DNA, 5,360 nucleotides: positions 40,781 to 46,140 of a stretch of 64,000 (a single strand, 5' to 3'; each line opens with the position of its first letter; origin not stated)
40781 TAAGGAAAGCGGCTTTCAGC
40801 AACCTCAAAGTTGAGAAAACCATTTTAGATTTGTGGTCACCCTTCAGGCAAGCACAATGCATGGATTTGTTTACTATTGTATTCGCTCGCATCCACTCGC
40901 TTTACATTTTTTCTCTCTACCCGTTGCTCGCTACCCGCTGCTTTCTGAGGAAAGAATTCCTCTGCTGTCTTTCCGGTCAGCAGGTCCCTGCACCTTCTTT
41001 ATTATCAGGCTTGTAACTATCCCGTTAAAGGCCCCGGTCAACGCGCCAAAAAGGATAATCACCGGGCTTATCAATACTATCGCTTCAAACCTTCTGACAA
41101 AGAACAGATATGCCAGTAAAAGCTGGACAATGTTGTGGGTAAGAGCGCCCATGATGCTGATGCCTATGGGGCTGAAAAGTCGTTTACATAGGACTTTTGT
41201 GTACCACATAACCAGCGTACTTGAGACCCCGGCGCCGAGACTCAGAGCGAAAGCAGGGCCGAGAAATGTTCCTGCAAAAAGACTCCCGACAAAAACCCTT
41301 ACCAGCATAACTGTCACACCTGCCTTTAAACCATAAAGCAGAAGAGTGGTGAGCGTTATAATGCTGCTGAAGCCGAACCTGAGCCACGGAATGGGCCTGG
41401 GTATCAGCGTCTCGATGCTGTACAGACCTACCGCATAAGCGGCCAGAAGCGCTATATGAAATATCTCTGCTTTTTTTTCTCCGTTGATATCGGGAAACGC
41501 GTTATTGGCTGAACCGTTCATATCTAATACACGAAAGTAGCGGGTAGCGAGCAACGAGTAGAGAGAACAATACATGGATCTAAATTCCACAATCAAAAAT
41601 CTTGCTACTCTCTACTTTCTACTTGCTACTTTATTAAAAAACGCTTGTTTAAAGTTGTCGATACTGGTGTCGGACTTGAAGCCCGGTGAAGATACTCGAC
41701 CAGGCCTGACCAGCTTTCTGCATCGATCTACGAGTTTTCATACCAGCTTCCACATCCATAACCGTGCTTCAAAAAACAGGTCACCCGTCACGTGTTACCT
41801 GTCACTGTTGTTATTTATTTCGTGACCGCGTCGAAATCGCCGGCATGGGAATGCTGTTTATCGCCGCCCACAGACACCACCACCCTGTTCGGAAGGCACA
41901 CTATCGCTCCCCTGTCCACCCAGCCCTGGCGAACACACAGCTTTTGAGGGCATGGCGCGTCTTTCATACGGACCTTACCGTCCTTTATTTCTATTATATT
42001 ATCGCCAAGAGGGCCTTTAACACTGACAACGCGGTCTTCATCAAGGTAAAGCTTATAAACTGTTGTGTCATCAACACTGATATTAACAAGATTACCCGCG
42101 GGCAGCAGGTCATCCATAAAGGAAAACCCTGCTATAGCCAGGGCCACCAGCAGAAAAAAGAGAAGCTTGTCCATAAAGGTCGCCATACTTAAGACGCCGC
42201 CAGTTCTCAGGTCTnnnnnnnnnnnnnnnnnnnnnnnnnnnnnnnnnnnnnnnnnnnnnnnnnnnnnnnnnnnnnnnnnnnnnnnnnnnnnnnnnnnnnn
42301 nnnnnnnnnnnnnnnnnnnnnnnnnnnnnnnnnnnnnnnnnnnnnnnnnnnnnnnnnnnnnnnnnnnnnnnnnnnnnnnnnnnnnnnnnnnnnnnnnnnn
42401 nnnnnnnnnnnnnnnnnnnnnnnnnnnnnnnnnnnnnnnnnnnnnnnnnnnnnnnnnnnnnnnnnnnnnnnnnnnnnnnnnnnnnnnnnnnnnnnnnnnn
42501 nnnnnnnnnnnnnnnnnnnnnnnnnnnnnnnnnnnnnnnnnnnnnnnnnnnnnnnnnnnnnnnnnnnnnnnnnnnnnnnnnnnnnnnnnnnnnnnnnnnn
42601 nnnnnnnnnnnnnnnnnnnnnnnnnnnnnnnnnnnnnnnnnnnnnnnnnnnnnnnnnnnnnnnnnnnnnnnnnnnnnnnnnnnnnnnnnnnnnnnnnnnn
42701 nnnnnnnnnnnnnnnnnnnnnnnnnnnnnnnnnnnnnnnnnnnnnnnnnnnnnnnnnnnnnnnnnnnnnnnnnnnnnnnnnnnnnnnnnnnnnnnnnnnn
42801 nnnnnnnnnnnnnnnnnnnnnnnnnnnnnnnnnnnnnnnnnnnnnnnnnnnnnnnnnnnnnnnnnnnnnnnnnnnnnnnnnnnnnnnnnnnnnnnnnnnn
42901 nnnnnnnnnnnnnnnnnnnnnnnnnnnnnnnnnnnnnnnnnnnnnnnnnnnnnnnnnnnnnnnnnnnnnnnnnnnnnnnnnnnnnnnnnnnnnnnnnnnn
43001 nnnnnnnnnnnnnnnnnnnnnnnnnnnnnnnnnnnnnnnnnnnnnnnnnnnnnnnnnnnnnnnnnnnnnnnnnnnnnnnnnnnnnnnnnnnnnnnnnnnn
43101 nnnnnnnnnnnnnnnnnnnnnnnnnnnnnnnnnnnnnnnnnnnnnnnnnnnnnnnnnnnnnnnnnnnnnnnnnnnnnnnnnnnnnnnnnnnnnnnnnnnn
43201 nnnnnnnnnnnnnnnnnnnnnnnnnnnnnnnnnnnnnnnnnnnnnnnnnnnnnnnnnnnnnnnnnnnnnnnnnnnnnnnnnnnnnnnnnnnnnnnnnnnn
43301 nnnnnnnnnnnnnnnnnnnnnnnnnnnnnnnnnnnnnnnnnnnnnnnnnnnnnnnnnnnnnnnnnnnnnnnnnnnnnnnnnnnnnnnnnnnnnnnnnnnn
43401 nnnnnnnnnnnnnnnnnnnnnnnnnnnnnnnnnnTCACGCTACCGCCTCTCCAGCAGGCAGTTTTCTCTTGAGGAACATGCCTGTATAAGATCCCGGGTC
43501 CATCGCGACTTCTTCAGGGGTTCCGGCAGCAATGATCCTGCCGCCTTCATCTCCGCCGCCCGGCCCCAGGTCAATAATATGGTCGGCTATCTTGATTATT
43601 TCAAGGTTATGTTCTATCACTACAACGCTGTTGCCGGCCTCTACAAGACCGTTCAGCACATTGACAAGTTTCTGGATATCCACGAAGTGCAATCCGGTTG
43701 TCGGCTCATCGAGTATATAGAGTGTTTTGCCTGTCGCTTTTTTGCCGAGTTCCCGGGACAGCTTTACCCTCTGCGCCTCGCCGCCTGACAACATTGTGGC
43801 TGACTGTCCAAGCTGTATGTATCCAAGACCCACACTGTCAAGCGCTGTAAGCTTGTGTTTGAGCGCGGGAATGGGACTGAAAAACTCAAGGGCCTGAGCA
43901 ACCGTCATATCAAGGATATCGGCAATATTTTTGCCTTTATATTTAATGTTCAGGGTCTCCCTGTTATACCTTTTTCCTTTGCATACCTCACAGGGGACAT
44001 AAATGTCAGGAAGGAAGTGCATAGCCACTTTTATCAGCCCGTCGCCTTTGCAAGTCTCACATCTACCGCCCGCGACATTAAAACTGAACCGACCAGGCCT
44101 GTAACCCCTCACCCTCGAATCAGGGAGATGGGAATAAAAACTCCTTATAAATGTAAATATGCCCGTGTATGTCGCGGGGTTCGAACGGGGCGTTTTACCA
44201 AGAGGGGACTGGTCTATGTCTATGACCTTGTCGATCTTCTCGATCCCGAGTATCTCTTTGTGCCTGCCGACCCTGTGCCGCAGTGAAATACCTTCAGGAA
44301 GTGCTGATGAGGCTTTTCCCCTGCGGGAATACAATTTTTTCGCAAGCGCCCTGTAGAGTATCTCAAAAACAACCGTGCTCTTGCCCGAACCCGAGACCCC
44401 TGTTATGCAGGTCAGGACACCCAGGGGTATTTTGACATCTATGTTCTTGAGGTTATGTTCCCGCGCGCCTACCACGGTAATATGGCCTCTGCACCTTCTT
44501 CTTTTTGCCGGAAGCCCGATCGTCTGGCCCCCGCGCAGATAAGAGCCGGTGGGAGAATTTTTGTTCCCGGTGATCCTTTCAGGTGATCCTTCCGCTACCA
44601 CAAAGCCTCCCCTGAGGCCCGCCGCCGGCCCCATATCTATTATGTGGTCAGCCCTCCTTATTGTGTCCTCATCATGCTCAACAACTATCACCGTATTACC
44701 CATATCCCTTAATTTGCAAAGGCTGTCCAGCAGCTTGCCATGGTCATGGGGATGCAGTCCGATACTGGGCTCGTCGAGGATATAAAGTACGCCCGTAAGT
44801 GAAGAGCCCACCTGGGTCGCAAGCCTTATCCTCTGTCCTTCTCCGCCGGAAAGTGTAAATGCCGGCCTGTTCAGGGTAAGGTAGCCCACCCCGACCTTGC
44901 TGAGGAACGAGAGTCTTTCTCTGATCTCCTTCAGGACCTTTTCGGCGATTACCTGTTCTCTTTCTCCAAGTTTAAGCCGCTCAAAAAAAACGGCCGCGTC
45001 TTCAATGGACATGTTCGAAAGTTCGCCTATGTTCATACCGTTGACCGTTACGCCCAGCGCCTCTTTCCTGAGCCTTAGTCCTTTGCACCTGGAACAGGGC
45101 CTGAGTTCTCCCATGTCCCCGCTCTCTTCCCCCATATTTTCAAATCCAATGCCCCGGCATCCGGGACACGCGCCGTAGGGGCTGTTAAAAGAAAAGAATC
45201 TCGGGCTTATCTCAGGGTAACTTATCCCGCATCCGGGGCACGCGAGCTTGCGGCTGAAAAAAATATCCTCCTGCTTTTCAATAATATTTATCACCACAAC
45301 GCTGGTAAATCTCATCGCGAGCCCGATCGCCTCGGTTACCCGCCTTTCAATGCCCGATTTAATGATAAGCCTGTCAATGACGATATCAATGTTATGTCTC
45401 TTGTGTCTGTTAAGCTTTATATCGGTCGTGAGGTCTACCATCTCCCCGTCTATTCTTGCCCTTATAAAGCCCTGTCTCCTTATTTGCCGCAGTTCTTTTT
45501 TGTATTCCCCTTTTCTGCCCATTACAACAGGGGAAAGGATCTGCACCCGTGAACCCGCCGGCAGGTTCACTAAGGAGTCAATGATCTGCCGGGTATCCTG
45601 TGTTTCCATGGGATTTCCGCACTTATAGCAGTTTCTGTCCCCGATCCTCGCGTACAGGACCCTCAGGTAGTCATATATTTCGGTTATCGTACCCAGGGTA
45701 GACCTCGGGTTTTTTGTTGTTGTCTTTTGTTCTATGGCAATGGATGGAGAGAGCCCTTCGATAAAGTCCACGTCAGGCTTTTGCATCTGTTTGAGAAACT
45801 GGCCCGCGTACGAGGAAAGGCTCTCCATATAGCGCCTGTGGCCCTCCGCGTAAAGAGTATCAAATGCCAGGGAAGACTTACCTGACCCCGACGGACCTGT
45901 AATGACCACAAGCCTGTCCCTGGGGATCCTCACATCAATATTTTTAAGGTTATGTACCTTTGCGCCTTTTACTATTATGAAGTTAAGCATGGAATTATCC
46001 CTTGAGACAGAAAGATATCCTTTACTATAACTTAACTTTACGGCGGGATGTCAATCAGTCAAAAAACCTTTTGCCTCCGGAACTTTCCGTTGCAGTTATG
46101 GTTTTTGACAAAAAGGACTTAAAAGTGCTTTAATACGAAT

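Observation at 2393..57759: Short periodic tandem arrays (mostly heptamers) abut the start-codon region of many genes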

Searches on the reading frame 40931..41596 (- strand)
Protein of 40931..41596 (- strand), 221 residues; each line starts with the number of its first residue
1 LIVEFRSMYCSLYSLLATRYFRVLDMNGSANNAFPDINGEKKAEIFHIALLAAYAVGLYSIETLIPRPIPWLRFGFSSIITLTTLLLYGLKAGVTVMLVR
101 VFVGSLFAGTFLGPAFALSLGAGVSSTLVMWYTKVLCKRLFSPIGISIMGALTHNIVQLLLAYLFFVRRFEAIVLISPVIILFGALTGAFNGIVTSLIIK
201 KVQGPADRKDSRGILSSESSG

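Call 8: search_protein_families(library=pfam, proteins=[window:40931-41596:-])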
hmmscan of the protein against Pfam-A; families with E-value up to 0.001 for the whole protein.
window:40931-41596:- (221 aa): 1 family
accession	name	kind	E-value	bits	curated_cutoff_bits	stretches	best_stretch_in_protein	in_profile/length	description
PF07456.16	Hpre_diP_synt_I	-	9.8e-36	123.4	30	1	51-196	1-145/147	Heptaprenyl diphosphate synthase component I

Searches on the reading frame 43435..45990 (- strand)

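Call 9: search_protein_families(library=pfam, proteins=[window:43435-45990:-])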
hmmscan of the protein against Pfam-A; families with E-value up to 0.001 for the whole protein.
window:43435-45990:- (851 aa): 19 families
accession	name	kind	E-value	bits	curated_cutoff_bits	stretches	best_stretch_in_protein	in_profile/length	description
PF17760.6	UvrA_inter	-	3.3e-32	111.1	23.3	1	131-234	1-104/109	UvrA interaction domain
PF00005.33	ABC_tran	-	2.4e-20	74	25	0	719-765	94-137/137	ABC transporter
PF02463.25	SMC_N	-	1.6e-11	44.5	40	0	6-42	6-41/220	RecF/RecN/SMC N terminal domain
PF13304.12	AAA_21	-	9e-09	36.2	27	0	374-419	232-274/304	AAA domain, putative AbiEii toxin, Type IV TA system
PF13555.12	AAA_29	-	3.4e-08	33.5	27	0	19-41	16-38/61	P-loop containing region of AAA domain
PF13191.12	AAA_16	-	3.8e-08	34.4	32.6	0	19-51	18-51/167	AAA ATPase domain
PF13476.12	AAA_23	-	4e-06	28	27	0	11-41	8-35/201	AAA domain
PF20703.3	nSTAND1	-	9.8e-06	25.9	27.1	0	21-46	29-54/379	Novel STAND NTPase 1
PF20720.3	nSTAND3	-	2.7e-05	24.3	27.2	0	24-47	16-39/155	Novel STAND NTPase 3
PF13481.12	AAA_25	-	4.1e-05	23.7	27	0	21-46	29-54/195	AAA domain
PF25199.1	nSTAND_NTPase5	-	7.4e-05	23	34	0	526-551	43-68/145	Novel STAND NTPase 5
PF06745.19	ATPase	-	7.5e-05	22.6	26.6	0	20-79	14-77/231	KaiC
PF13238.12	AAA_18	-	0.00018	22.4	29.4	0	528-542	2-16/128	AAA domain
PF01583.26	APS_kinase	-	0.00018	22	21.1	0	525-573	3-44/152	Adenylylsulphate kinase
PF09848.15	SLFN-g3_helicase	-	0.00026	20.8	24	0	527-578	4-55/354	Schlafen group 3, DNA/RNA helicase domain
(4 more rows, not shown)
